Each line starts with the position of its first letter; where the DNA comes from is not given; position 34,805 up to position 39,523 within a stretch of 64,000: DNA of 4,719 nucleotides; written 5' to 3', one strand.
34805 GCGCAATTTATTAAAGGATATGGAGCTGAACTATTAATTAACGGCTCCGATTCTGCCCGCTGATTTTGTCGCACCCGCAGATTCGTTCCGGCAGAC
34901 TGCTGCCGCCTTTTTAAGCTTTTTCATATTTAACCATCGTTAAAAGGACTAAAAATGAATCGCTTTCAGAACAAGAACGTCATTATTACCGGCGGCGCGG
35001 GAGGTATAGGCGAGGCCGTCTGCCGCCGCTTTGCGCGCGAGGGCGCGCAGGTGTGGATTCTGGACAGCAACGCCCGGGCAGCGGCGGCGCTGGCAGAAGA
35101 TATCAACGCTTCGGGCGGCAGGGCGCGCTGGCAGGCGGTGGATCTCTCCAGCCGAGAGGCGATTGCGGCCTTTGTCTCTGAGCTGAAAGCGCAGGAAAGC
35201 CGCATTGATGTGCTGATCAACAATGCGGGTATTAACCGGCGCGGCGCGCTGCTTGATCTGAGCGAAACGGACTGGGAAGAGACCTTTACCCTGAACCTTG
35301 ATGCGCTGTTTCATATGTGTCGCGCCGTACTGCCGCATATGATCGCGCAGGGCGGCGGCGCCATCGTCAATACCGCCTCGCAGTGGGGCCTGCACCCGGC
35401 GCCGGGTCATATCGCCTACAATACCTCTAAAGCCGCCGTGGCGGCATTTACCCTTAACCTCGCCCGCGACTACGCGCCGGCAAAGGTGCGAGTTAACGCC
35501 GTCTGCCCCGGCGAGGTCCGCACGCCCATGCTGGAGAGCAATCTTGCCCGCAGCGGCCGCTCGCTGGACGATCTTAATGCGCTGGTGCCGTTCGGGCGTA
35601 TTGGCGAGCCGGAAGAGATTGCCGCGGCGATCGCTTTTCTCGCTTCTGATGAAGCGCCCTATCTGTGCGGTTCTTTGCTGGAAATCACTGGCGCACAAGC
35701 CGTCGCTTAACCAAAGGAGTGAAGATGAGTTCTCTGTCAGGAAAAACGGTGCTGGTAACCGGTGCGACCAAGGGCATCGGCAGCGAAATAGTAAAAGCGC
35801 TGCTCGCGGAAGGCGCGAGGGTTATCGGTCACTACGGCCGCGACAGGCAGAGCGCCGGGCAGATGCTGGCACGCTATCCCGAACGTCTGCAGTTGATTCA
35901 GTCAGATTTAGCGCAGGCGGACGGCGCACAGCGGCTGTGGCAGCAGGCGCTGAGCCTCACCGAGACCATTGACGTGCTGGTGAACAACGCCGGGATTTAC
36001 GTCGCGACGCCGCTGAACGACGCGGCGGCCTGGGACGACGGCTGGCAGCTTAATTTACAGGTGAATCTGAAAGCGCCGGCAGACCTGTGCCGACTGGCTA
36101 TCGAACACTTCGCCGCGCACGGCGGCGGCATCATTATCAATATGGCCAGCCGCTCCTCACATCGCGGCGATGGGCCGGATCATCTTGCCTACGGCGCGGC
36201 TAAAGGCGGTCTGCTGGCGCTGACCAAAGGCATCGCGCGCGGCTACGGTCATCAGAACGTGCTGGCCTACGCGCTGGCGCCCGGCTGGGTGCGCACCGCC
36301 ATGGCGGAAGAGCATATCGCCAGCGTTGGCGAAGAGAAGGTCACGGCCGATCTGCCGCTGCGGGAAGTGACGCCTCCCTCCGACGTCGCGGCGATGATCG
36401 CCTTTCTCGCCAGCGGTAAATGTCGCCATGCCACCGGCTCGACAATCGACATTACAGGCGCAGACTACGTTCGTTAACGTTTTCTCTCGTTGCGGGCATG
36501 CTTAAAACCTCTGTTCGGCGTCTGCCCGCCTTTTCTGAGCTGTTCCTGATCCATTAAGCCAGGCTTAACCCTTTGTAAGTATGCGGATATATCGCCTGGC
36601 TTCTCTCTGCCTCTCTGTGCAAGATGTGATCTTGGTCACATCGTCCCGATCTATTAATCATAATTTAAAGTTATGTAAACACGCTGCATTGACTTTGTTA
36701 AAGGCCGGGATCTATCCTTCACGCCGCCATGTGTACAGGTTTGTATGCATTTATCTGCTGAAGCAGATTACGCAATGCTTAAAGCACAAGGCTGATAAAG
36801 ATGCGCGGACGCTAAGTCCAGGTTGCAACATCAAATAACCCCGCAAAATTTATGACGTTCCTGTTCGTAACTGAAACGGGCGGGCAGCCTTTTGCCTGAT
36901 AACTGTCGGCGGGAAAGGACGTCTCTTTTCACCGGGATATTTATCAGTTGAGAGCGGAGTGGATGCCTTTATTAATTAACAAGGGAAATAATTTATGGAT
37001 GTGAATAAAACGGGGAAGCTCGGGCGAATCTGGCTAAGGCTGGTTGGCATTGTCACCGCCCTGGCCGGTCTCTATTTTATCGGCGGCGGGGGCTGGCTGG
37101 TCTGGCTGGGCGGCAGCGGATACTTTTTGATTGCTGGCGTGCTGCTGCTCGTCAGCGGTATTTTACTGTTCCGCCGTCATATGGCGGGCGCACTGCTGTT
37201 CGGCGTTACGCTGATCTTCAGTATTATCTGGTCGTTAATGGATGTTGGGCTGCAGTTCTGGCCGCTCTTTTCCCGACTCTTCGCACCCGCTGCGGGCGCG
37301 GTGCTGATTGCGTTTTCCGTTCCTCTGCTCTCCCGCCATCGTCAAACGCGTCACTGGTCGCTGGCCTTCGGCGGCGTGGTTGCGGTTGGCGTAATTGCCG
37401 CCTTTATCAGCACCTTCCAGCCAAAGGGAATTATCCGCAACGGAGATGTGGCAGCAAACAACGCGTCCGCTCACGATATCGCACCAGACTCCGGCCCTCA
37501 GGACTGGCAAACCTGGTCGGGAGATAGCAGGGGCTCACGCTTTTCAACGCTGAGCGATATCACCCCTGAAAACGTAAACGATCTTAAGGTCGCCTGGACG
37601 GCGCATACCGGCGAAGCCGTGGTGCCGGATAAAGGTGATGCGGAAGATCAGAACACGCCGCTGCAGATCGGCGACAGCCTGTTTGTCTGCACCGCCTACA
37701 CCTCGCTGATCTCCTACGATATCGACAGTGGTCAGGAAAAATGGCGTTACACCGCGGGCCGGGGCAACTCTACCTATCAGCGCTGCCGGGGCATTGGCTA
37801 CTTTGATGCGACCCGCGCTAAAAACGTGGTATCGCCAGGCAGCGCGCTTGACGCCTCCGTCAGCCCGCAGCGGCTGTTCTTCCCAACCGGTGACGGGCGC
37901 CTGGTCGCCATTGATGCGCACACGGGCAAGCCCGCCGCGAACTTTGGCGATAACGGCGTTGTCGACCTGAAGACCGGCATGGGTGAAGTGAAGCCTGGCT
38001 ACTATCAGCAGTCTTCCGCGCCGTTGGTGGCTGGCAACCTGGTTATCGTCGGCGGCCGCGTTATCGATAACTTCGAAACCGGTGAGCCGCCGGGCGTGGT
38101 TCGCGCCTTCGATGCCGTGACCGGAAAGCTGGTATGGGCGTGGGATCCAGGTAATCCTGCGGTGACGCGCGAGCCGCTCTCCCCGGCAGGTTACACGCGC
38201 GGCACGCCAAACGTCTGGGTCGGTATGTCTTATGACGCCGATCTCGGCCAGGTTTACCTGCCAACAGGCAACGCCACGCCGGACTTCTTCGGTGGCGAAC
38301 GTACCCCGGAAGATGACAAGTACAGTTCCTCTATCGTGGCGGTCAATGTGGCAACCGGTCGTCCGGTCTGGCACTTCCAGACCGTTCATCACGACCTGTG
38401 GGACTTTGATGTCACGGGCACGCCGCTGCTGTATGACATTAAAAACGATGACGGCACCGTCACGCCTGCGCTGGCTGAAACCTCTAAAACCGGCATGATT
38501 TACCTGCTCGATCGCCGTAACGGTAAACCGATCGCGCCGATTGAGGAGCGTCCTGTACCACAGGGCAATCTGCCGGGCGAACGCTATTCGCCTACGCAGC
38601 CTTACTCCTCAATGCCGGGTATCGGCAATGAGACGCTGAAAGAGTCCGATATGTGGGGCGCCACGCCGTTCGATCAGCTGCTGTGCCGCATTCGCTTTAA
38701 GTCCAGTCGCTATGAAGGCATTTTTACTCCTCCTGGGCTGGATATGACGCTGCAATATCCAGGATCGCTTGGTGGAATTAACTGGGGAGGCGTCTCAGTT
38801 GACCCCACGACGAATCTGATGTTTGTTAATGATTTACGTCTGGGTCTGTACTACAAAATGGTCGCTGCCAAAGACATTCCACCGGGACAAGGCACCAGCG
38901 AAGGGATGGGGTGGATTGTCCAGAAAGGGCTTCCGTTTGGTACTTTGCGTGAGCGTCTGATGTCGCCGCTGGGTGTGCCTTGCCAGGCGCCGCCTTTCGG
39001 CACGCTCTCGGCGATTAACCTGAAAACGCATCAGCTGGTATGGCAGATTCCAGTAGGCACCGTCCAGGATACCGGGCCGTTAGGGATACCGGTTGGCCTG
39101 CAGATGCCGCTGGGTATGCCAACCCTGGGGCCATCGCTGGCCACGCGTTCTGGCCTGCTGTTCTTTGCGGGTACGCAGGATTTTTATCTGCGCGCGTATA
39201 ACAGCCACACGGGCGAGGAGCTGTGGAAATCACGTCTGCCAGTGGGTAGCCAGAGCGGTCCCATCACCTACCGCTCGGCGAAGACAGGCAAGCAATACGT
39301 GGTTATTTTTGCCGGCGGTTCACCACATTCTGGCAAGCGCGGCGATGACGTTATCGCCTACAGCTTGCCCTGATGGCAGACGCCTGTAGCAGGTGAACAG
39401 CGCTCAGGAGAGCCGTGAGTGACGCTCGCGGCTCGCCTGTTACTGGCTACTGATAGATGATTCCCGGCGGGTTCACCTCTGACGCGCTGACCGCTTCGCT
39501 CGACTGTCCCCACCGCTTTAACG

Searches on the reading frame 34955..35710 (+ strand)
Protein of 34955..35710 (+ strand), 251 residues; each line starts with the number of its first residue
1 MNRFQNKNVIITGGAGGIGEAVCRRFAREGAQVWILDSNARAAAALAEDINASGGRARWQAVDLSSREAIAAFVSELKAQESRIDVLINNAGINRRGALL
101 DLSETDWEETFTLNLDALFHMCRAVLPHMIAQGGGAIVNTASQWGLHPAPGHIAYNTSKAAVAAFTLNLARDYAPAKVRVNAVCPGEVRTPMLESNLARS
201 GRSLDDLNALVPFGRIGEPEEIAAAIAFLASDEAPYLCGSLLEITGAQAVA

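Call 13: search_protein_families(library=ncbifam, proteins=[window:34955-35710:+], max_evalue=1e-10)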
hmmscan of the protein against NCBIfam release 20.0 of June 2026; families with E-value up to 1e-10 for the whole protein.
window:34955-35710:+ (251 aa): 212 families (the best 25 are shown)
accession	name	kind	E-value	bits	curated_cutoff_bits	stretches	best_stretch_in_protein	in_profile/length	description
NF005559.1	PRK07231.1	subfamily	2.3e-70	237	215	1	3-249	1-248/249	glucose 1-dehydrogenase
NF004791.0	PRK06138.1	equivalog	1.1e-67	228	312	1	3-249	2-250/252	SDR family oxidoreductase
NF052558.1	MBtsdlDhBudC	equivalog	2e-67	227.4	270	1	4-248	1-241/250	meso-2,3-butanediol dehydrogenase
NF009466.0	PRK12826.1-2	subfamily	5.4e-66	222.6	222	1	5-249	2-245/248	3-oxoacyl-ACP reductase FabG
NF005469.0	PRK07063.1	equivalog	1.1e-60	205.4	306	1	1-250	2-256/260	SDR family oxidoreductase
TIGR03206.1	benzo_BadH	equivalog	6.5e-60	202.6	431.2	1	5-247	2-247/250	2-hydroxycyclohexanecarboxyl-CoA dehydrogenase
TIGR01830.1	3oxo_ACP_reduc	equivalog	7.5e-60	202.6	297.75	1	9-246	1-236/239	3-oxoacyl-[acyl-carrier-protein] reductase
NF005067.0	PRK06484.1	equivalog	9.7e-60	202.6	713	1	5-248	8-251/524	short chain dehydrogenase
NF004198.0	PRK05653.1-3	equivalog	4.2e-59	200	296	1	3-248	4-246/248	3-oxoacyl-ACP reductase FabG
NF009468.0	PRK12826.1-4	equivalog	3.5e-58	197.3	318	1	1-248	2-247/256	SDR family oxidoreductase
NF004818.0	PRK06172.1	equivalog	6.9e-58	195.9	336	1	2-247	3-249/253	SDR family oxidoreductase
NF005309.0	PRK06841.1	subfamily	1.9e-57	194.7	286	1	4-249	13-253/255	GolD/DthD family dehydrogenase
NF004197.0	PRK05653.1-1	equivalog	1.9e-57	194.7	332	1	3-247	4-245/249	3-oxoacyl-ACP reductase FabG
NF006080.0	PRK08226.1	equivalog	6.1e-56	189.8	356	1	1-247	1-252/263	SDR family oxidoreductase UcpA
NF049979.1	AlphHSDSHdhA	equivalog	2.9e-54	184.2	350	1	5-248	2-246/258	7alpha-hydroxysteroid dehydrogenase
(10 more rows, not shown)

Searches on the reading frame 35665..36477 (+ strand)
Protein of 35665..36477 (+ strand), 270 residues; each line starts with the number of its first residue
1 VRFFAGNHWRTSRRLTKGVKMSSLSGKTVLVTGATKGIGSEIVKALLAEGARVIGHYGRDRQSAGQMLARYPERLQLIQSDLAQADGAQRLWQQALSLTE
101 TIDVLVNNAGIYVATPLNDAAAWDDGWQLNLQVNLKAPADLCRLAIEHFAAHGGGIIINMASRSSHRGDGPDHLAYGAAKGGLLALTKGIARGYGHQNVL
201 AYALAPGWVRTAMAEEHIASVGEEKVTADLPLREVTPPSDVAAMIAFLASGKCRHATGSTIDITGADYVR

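Call 13: search_protein_families(library=ncbifam, proteins=[window:35665-36477:+], max_evalue=1e-10)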
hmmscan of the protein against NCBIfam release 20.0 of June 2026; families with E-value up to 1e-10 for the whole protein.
window:35665-36477:+ (270 aa): 191 families (the best 25 are shown)
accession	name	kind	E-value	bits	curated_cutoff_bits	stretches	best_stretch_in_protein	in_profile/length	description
NF005559.1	PRK07231.1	subfamily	5.6e-45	153.8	215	1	24-266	2-246/249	glucose 1-dehydrogenase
NF009466.0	PRK12826.1-2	subfamily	3.5e-44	151.1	222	1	27-268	4-245/248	3-oxoacyl-ACP reductase FabG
NF004198.0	PRK05653.1-3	equivalog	1.6e-43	148.9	296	1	21-268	2-247/248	3-oxoacyl-ACP reductase FabG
TIGR01830.1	3oxo_ACP_reduc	equivalog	8.6e-43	146.7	297.75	1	29-265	1-236/239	3-oxoacyl-[acyl-carrier-protein] reductase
NF009464.0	PRK12824.1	subfamily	2.1e-41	142.2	269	1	27-269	3-244/245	3-oxoacyl-ACP reductase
NF052558.1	MBtsdlDhBudC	equivalog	3.3e-41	141.5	270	1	25-265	2-239/250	meso-2,3-butanediol dehydrogenase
NF006070.0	PRK08213.1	subfamily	2e-39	135.7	279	1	22-265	8-254/259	gluconate 5-dehydrogenase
TIGR01963.1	PHB_DH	subfamily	3.5e-39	134.6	307.05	1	27-265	2-250/255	3-hydroxybutyrate dehydrogenase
NF005893.0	PRK07856.1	equivalog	7.6e-39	133.5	255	1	22-266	5-240/255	SDR family oxidoreductase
NF004791.0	PRK06138.1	equivalog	1.3e-38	132.8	312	1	23-265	2-247/252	SDR family oxidoreductase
NF047420.2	EF_P_mod_YmfI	equivalog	2.2e-38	132.3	238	1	29-266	2-234/236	elongation factor P 5-aminopentanone reductase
NF005469.0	PRK07063.1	equivalog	3.7e-38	131.6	306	1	21-266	2-253/260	SDR family oxidoreductase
NF005309.0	PRK06841.1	subfamily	4.5e-38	131.2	286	1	23-266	12-251/255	GolD/DthD family dehydrogenase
TIGR01829.1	AcAcCoA_reduct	subfamily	1.9e-37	129.2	302.1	1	28-268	2-241/242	acetoacetyl-CoA reductase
NF009093.0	PRK12429.1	subfamily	3.7e-37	128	258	1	23-265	2-254/259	3-hydroxybutyrate dehydrogenase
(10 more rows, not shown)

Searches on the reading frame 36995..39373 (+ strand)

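Call 13: search_protein_families(library=ncbifam, proteins=[window:36995-39373:+], max_evalue=1e-10)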
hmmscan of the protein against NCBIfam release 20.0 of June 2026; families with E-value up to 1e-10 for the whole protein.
window:36995-39373:+ (792 aa): 3 families
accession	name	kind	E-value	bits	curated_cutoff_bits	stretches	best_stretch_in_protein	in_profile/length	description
TIGR03074.1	PQQ_membr_DH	subfamily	6.8e-296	983.2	832.65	1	16-792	2-783/783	membrane-bound PQQ-dependent dehydrogenase, glucose/quinate/shikimate family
TIGR03075.1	PQQ_enz_alc_DH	subfamily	3.7e-62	210.6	480.05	2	164-513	14-339/530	PQQ-dependent dehydrogenase, methanol/ethanol family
TIGR04528.1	acido_non_PQQ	subfamily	4.7e-60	203.8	650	1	169-513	4-310/493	acido-empty-quinoprotein group A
